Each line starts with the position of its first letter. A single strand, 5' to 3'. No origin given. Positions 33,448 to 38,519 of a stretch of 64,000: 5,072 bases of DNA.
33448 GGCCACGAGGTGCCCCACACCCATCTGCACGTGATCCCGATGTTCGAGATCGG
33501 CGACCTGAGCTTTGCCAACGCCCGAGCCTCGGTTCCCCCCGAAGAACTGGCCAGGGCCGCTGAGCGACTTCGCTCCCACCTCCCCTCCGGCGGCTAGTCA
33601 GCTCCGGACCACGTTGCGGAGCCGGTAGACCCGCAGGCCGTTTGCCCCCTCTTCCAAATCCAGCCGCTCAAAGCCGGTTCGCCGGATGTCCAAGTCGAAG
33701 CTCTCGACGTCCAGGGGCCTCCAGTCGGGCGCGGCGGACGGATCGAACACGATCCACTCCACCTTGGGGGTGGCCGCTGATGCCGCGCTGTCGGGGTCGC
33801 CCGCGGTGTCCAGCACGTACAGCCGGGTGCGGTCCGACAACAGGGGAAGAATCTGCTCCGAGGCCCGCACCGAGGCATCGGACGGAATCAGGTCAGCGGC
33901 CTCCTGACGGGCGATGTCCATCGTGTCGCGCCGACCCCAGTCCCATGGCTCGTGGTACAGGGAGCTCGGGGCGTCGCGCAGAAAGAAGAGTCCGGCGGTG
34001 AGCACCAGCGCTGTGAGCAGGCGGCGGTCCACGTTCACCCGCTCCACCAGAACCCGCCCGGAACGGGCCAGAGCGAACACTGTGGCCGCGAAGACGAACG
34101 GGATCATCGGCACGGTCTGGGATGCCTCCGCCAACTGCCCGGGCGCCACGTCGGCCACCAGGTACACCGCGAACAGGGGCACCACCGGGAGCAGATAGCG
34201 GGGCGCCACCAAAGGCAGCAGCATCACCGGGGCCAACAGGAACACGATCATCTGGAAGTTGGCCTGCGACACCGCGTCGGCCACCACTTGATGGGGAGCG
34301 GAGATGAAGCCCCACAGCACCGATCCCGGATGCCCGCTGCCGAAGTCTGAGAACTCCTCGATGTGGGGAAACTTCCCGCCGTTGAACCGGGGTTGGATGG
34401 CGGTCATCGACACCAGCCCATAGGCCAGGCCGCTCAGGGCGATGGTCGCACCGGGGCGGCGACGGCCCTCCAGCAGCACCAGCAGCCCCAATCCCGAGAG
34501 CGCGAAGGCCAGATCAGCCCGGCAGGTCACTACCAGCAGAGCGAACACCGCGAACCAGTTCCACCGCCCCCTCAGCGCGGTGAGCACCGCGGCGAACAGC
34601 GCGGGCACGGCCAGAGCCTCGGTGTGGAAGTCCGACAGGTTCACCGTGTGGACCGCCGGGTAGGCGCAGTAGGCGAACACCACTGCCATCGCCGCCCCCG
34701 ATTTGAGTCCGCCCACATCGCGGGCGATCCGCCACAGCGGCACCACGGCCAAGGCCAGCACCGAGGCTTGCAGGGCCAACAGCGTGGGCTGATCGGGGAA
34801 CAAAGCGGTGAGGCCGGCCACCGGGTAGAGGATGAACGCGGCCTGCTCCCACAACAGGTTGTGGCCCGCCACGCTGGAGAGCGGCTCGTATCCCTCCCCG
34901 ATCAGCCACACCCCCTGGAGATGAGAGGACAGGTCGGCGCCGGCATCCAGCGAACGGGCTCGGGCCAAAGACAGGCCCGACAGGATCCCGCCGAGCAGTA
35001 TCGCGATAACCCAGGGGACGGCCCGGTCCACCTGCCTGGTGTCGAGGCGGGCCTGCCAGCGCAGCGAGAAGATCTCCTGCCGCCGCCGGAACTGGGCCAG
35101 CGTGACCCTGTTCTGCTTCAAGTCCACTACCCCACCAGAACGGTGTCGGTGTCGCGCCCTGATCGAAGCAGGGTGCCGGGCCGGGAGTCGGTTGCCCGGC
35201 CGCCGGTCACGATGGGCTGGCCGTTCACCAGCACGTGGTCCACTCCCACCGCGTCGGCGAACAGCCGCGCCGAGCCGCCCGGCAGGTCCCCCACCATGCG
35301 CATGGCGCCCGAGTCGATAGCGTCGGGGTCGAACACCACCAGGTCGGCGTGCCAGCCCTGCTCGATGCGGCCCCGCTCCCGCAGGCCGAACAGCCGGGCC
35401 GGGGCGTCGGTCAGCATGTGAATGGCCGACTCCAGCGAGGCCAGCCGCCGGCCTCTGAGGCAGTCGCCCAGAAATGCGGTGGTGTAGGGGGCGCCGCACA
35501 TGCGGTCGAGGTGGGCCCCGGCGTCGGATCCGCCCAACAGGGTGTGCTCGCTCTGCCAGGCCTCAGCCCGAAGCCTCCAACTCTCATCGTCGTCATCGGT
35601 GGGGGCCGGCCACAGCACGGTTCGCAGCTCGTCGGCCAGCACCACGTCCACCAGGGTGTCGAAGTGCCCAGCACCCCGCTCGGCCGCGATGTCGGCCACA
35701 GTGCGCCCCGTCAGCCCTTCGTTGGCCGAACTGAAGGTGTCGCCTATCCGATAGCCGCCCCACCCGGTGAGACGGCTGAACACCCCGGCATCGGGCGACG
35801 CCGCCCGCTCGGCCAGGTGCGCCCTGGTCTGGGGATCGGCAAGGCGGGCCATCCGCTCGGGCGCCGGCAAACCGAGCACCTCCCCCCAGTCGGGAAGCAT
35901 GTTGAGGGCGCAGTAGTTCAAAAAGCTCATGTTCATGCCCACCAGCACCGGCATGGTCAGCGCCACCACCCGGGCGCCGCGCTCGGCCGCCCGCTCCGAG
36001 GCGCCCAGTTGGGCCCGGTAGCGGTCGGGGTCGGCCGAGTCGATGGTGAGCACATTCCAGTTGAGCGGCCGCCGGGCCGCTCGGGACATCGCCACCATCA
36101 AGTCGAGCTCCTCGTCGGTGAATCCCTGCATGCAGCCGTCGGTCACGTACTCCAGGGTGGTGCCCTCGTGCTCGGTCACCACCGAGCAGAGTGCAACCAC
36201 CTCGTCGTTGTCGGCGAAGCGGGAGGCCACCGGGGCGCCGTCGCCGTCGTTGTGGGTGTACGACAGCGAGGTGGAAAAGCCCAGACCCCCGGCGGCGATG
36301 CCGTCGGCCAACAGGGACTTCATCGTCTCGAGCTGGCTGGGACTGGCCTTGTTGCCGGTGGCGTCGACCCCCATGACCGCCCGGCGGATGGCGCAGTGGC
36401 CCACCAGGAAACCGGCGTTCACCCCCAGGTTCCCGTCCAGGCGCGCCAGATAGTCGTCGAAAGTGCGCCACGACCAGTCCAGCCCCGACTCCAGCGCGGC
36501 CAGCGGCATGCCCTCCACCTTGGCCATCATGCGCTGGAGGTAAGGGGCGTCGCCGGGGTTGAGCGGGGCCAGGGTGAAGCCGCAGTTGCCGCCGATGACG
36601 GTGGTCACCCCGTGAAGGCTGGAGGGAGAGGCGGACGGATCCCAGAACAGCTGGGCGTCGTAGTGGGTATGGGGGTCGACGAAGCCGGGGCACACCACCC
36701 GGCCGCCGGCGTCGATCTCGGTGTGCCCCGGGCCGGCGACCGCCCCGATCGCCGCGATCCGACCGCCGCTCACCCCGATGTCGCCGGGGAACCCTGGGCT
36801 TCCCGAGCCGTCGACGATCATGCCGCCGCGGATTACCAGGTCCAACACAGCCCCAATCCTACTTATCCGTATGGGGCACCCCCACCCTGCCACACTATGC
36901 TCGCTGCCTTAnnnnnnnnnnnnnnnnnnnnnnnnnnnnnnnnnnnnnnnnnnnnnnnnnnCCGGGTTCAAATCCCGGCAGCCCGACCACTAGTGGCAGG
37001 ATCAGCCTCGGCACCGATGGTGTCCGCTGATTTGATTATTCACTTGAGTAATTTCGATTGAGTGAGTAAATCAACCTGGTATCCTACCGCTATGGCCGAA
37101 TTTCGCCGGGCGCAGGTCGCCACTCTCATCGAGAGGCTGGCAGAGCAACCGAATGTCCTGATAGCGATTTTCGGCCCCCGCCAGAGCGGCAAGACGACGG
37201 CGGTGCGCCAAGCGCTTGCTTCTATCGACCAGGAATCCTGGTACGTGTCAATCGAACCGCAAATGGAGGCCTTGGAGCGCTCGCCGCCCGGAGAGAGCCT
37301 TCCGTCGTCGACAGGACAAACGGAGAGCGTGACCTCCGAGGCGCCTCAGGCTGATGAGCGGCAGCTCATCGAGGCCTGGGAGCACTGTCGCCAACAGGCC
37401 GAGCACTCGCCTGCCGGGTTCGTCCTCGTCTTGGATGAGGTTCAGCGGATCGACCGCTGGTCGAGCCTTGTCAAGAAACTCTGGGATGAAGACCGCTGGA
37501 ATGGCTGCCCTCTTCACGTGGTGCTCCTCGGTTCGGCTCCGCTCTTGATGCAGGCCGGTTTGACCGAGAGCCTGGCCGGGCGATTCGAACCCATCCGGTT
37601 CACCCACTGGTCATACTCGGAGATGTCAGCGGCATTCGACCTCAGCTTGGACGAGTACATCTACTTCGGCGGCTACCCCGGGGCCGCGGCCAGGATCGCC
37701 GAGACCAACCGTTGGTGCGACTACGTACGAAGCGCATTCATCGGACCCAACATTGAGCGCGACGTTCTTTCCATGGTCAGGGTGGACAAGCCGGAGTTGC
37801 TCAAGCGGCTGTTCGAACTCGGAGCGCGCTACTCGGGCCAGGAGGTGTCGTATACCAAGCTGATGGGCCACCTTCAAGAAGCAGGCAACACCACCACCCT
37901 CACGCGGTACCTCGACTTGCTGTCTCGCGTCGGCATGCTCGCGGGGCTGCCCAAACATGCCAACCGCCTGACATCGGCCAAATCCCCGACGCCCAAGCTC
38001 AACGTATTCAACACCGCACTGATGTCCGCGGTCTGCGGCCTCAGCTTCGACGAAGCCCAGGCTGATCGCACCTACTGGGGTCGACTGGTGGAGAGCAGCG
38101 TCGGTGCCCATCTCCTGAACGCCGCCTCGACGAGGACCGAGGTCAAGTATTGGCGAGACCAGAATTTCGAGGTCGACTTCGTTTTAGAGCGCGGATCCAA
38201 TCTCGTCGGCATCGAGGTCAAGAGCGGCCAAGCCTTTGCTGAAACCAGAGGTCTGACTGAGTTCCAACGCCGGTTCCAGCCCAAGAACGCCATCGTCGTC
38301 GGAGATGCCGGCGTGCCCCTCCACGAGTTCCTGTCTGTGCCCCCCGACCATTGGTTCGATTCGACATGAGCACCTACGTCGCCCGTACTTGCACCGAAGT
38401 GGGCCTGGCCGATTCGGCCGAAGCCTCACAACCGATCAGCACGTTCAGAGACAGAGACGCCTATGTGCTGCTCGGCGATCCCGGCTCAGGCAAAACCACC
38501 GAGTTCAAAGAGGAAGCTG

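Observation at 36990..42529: tRNA-Pro-flanked low-GC island encoding an AAA+/DUF4143 ATPase plus a giant NACHT-like NTPase with a C-terminal nuclease motif: candidate undescribed two-gene NLR-type defence system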

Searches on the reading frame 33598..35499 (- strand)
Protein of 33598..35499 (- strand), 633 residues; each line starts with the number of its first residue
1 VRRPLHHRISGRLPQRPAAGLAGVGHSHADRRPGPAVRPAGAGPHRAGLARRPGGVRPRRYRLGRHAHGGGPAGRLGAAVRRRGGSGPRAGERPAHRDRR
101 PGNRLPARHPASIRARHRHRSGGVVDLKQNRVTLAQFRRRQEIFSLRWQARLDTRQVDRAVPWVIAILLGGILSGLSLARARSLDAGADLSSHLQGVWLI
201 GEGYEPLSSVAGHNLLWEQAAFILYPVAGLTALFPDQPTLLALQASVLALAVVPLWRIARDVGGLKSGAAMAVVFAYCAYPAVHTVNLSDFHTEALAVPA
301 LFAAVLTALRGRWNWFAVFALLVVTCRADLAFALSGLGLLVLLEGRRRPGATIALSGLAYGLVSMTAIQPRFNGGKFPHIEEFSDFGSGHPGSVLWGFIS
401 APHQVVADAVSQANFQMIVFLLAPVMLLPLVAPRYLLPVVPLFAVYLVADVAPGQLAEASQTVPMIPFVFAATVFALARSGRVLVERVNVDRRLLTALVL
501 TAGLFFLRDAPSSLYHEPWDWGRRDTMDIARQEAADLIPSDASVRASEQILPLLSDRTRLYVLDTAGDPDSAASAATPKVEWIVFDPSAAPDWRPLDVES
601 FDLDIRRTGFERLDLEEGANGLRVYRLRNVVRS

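Call 50: search_protein_families(library=pfam, proteins=[window:33598-35499:-], max_evalue=0.001)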
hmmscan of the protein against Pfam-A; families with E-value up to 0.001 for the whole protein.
window:33598-35499:- (633 aa): 1 family
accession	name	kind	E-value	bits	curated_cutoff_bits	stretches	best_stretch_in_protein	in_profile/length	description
PF09852.15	DUF2079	-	2.5e-59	202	28.2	1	184-594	5-430/459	Predicted membrane protein (DUF2079)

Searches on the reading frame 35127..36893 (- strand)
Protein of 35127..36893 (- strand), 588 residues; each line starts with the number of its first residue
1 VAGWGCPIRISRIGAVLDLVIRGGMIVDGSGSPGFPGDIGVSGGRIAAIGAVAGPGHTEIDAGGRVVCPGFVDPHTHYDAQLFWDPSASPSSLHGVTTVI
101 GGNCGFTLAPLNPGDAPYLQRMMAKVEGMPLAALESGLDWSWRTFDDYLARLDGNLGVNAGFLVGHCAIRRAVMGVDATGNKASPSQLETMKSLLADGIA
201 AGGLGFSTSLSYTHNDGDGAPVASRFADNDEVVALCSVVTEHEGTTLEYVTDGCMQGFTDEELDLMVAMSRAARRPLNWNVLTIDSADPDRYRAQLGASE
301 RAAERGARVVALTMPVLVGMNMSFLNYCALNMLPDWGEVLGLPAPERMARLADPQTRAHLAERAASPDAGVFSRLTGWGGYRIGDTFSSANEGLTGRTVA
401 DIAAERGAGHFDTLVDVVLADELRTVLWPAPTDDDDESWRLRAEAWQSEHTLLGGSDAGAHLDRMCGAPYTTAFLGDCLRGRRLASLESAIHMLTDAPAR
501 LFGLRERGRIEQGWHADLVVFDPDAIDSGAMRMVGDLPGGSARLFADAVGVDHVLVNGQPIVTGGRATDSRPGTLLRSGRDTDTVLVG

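Call 50: search_protein_families(library=pfam, proteins=[window:35127-36893:-], max_evalue=0.001)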
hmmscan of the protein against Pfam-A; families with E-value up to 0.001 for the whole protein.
window:35127-36893:- (588 aa): 2 families
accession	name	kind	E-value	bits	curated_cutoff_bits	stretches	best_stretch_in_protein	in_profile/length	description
PF07969.17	Amidohydro_3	-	2.7e-47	162.8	29.7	1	59-562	2-472/472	Amidohydrolase family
PF01979.26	Amidohydro_1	-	5.5e-12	46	25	1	480-559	276-343/345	Amidohydrolase family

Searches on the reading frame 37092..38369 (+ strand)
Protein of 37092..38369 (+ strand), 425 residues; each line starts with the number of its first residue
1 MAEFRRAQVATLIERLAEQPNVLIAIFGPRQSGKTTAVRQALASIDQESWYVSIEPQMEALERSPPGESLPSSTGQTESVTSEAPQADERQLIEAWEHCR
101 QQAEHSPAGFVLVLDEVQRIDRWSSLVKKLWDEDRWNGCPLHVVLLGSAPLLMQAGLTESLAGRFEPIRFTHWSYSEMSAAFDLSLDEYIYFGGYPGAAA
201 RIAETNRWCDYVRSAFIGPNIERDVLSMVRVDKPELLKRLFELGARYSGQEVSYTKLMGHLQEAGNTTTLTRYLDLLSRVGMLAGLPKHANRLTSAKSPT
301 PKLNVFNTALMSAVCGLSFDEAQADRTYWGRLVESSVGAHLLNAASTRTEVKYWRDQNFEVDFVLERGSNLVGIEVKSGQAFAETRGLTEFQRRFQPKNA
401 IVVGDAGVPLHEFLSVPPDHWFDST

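Call 8: search_protein_families(library=pfam, proteins=[window:37092-38369:+], max_evalue=0.1)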
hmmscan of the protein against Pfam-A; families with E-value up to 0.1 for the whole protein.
window:37092-38369:+ (425 aa): 10 families
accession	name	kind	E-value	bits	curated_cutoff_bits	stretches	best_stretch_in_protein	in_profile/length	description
PF13635.12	DUF4143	-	5.2e-28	98.2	28.1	1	222-379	1-160/160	Domain of unknown function (DUF4143)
PF13173.12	AAA_14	-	1.1e-18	67.9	27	1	23-178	4-128/129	AAA domain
PF13191.12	AAA_16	-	4.6e-09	37.4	32.6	1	6-122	9-146/167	AAA ATPase domain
PF13401.12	AAA_22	-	1.8e-07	32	27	1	23-149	7-124/130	AAA domain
PF01637.24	ATPase_2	-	1.3e-06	28.8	33.2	1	8-130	7-135/225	ATPase domain predominantly from Archaea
PF25199.1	nSTAND_NTPase5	-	0.0053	17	34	1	4-60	20-81/145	Novel STAND NTPase 5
PF20703.3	nSTAND1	-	0.027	14.5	27.1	1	5-117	19-124/379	Novel STAND NTPase 1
PF00437.27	T2SSE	-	0.037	13.1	24.9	1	11-59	132-181/370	Type II/IV secretion system protein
PF10443.15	RNA12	-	0.088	12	27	0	5-44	1-41/429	RNA12 protein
PF03205.20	MobB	-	0.096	13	26.6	0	24-53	2-31/133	Molybdopterin guanine dinucleotide synthesis protein B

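Call 9: search_protein_families(library=padloc, proteins=[window:37092-38369:+], max_evalue=0.1)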
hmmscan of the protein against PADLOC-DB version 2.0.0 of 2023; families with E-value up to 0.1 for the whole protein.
window:37092-38369:+ (425 aa): 10 families
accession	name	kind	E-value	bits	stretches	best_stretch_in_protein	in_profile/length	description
PDLC04791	PDC-S01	-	3e-152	504.9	1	4-422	2-394/395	-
PDLC04790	PDC-S01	-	4.8e-51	171.8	3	188-398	176-389/422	-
PDLC04789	PDC-S01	-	3.1e-32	110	2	106-403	71-364/375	-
PDLC04787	PDC-S01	-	3.8e-29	99.8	1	4-379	11-358/412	-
PDLC04788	PDC-S01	-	2.5e-20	70.8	1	186-403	180-406/448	-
PDLC04786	PDC-S01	-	5.7e-16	56.3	1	185-405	186-412/439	-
PDLC04792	PDC-S01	-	2.3e-10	37.6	1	327-405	334-413/452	-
PDLC04140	mad8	-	0.0085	13.6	1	21-48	27-54/314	mads_8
PDLC04984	PDC-S27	-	0.015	12.2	1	5-159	7-158/474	-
PDLC04985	PDC-S27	-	0.055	10.4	0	5-122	9-114/484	-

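Call 10: search_protein_families(library=ncbifam, proteins=[window:37092-38369:+], max_evalue=0.1)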
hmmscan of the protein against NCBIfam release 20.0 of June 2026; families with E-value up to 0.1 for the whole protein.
window:37092-38369:+ (425 aa): 6 families
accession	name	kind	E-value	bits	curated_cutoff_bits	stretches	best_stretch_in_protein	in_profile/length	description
NF009154.0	PRK12497.3-3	equivalog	0.0027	17.7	109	1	323-380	6-62/123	YraN family protein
NF011273.0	PRK14680.1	equivalog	0.0039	17.1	199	1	337-382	15-60/134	hypothetical protein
NF011269.0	PRK14676.1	equivalog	0.048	13.8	190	1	332-385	12-64/117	hypothetical protein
TIGR00176.1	mobB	equivalog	0.07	13.1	76.2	0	24-53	2-31/155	molybdopterin-guanine dinucleotide biosynthesis protein B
TIGR02533.1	type_II_gspE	equivalog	0.078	11.6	630.25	0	11-49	233-271/486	type II secretion system ATPase GspE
NF053534.1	T4PilAsmATPsTfpB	equivalog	0.087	11.2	850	0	13-64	328-380/584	type IV pilus assembly ATPase TfpB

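Call 33: search_solved_structures(query=window:37092-38369:+, max_evalue=0.1)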
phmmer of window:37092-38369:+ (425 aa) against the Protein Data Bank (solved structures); distinct sequences matched with E-value up to 0.1: 3.
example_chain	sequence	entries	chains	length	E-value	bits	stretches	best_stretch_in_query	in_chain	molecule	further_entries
3cmu_A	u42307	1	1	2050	3.3e-07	32.8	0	23-49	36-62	Protein recA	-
3cmt_A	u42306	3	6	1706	6.2e-06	28.6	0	23-49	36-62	Protein recA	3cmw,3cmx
3cmv_A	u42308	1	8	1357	0.00014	24.2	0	23-49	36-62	Protein recA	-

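Call 53: find_homologous_proteins(query=window:37092-38369:+, max_evalue=1e-10)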
Query window:37092-38369:+ (425 aa): 8000 proteins with E <= 1e-10 among 8000 candidates; the best 120 are listed.
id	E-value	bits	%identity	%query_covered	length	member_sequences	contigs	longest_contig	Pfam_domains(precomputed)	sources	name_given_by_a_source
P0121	5.9e-286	966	100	100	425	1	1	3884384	PF13173.13,PF13635.13,PF13401.13,PF01637.25,PF13191.13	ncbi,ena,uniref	ncbi:ATP-binding protein [Candidatus Poriferisocius sp.]|uniref:ATP-binding protein n=1 Tax=Candidat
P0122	6.3e-264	893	92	100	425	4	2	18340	PF13173.13,PF13635.13,PF13401.13,PF01637.25,PF13191.13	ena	-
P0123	1.0e-242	823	84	100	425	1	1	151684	PF13173.13,PF13635.13,PF13401.13,PF13191.13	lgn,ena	-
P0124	2.5e-242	822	84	100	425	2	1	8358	PF13173.13,PF13635.13,PF13401.13,PF01637.25,PF13191.13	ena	-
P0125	3.6e-242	822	84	100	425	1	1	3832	PF13173.13,PF13635.13,PF13401.13,PF01637.25,PF13191.13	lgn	-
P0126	6.7e-242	821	85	100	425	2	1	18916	PF13173.13,PF13635.13,PF13401.13,PF01637.25,PF13191.13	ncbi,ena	-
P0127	1.2e-241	820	84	100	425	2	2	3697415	PF13173.13,PF13635.13,PF13401.13,PF01637.25,PF13191.13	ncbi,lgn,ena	-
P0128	2.2e-241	819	84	100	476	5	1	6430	PF13173.13,PF13635.13,PF13401.13,PF01637.25,PF13191.13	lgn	-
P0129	3.6e-238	808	83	100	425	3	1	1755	PF13173.13,PF13635.13,PF13401.13,PF01637.25,PF13191.13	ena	-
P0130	1.4e-235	800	83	100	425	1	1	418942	PF13173.13,PF13635.13,PF13401.13,PF01637.25,PF13191.13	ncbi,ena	-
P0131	3.9e-232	789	82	100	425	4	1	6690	PF13173.13,PF13635.13,PF13401.13,PF01637.25,PF13191.13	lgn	-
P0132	1.4e-231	787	82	100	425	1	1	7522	PF13173.13,PF13635.13,PF13401.13,PF01637.25,PF13191.13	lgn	-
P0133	1.9e-231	786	82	100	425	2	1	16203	PF13173.13,PF13635.13,PF13401.13,PF01637.25,PF13191.13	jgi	jgi:hypothetical protein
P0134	7.9e-231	784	80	100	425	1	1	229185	PF13173.13,PF13635.13,PF13401.13,PF13191.13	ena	-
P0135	1.1e-230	784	82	100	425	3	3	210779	PF13173.13,PF13635.13,PF13401.13,PF01637.25,PF13191.13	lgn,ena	-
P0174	5.8e-169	580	62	100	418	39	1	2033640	PF13173.13,PF13635.13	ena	-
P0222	3.0e-164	565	62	100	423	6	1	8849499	PF13173.13,PF13635.13,PF13401.13,PF13191.13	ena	-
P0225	5.7e-164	564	61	100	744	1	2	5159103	PF13173.13,PF13635.13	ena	-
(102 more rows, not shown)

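Call 54: find_encoding_contigs(protein=P0222, flank=7000, max_places=2)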
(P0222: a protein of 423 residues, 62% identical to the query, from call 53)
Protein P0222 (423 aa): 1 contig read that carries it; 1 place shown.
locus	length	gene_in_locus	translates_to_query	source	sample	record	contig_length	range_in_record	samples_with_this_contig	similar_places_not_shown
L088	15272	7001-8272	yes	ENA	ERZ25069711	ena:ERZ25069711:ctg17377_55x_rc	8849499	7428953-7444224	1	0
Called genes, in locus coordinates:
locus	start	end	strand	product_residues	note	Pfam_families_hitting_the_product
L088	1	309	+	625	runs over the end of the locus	PF00662:Proton_antipo_N, PF00361:Proton_antipo_M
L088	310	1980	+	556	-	PF00361:Proton_antipo_M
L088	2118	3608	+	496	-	PF00361:Proton_antipo_M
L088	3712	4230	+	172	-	PF13481:AAA_25 (faint), PF13671:AAA_33, PF06414:Zeta_toxin (weak)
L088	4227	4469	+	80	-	-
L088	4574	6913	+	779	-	PF00395:SLH (faint)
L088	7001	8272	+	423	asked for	PF13191:AAA_16 (faint), PF13173:AAA_14, PF13401:AAA_22 (faint), PF13635:DUF4143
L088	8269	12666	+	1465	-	PF28130:DUF8371 (weak)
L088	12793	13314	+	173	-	PF06414:Zeta_toxin (faint), PF13671:AAA_33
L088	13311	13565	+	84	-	-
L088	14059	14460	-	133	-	-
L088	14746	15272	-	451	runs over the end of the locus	PF02661:Fic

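Call 55: find_encoding_contigs(protein=P0174, flank=7000, max_places=2)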
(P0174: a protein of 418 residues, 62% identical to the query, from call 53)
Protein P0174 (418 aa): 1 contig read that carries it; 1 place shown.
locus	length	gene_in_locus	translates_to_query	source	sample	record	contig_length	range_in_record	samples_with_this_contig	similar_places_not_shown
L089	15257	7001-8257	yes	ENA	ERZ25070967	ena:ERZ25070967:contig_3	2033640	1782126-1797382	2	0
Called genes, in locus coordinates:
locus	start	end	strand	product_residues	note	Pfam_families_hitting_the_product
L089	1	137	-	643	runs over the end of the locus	PF00005:ABC_tran, PF02367:TsaE (faint), PF02463:SMC_N (faint), PF03193:RsgA_GTPase (faint), PF13175:AAA_15 (faint), PF12848:ABC_tran_Xtn, PF00005:ABC_tran, PF16326:ABC_tran_CTD, +7 more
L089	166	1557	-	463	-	PF01979:Amidohydro_1, PF07969:Amidohydro_3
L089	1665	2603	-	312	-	PF02653:BPD_transp_2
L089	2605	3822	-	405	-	PF02653:BPD_transp_2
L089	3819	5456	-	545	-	PF00005:ABC_tran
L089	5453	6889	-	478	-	PF01979:Amidohydro_1, PF07969:Amidohydro_3 (weak)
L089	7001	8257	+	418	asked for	PF13173:AAA_14, PF13635:DUF4143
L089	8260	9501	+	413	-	-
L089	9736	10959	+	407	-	PF07690:MFS_1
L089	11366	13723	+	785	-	PF01315:Ald_Xan_dh_C, PF02738:MoCoBD_1, PF20256:MoCoBD_2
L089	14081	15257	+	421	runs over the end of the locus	PF01555:N6_N4_Mtase (faint)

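Call 56: find_encoding_contigs(protein=P0225, flank=7000, max_places=2)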
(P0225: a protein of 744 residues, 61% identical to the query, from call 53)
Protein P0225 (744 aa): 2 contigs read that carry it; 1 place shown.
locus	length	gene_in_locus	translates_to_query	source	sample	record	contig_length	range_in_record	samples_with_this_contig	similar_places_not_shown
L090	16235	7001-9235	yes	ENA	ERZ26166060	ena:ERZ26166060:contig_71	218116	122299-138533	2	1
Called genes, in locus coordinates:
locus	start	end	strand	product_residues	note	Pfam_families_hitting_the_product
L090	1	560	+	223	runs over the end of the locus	PF16113:ECH_2, PF00378:ECH_1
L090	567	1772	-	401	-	PF02771:Acyl-CoA_dh_N (weak), PF02770:Acyl-CoA_dh_M, PF00441:Acyl-CoA_dh_1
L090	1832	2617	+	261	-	PF11716:MDMPI_N, PF07398:MDMPI_C (weak)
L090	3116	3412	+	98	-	-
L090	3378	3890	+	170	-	-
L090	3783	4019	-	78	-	-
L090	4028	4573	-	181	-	PF09722:Xre_MbcA_ParS_C (weak)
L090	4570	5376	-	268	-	-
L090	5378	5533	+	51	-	-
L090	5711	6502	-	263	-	-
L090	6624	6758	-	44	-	-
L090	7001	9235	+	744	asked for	PF13173:AAA_14, PF13635:DUF4143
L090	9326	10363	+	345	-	PF00296:Bac_luciferase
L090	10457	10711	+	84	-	-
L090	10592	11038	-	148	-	-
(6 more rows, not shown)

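Call 94: search_protein_families(library=ncbifam, proteins=[L088:8269-12666:+], max_evalue=1e-20)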
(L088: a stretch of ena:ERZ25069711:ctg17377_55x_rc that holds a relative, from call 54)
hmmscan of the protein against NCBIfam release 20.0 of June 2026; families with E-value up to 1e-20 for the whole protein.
L088:8269-12666:+ (1465 aa): 2 families
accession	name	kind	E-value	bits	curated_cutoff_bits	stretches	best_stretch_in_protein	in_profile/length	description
NF058535.1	antiphage_EruA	equivalog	7.1e-246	819.6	1000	2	50-1008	17-927/1318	NACHT domain-containing antiphage protein EruA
NF058534.1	antiphage_HyoA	equivalog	3.3e-41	141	1200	0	1191-1432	1186-1428/1430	NACHT domain-containing antiphage protein HyoA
